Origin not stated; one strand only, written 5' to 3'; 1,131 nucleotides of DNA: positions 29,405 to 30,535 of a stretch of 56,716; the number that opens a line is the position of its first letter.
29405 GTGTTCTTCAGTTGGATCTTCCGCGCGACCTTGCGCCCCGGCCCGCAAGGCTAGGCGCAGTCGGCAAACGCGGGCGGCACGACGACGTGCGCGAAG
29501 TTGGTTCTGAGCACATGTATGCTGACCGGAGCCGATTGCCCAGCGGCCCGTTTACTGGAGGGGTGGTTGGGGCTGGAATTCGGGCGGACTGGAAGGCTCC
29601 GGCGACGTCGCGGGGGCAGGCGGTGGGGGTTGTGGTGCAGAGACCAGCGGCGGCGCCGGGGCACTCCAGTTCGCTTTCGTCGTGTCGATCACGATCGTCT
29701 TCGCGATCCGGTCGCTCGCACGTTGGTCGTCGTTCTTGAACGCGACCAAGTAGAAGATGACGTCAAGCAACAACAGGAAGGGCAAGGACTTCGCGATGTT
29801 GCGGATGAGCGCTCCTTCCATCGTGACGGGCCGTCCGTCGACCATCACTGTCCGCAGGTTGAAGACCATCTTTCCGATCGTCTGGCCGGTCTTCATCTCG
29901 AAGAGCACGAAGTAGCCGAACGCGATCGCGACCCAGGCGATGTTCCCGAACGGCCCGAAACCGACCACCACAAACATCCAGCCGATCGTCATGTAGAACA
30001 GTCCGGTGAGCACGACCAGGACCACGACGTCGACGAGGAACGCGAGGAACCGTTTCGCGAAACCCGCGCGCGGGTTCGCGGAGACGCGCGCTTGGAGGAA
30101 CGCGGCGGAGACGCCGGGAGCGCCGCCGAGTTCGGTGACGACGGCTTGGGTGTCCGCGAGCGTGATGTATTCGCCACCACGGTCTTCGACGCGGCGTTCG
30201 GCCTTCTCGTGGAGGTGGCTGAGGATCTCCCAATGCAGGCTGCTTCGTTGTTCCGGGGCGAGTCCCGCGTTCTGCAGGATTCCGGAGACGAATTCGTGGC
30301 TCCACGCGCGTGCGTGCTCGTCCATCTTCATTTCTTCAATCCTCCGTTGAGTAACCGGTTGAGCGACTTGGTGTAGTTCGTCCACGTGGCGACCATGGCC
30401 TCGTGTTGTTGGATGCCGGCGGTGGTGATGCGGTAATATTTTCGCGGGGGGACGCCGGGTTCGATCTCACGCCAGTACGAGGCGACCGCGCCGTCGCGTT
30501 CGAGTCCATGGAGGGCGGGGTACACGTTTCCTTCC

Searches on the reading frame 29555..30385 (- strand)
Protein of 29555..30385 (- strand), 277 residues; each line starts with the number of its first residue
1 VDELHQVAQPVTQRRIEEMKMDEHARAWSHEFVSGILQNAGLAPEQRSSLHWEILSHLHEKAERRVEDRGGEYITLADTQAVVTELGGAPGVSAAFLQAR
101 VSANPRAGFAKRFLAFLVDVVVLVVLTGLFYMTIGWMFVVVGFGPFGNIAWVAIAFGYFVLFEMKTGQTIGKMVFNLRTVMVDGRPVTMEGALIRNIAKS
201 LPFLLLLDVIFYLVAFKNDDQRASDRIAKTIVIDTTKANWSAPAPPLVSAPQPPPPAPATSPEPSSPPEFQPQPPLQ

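Call 68: search_protein_families(library=pfam, proteins=[window:29555-30385:-], max_evalue=0.001)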
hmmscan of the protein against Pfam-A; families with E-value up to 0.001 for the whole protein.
window:29555-30385:- (277 aa): 1 family
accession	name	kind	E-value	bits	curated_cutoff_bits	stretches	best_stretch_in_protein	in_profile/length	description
PF06271.18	RDD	-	4e-20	72.9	24.1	1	107-229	2-137/137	RDD family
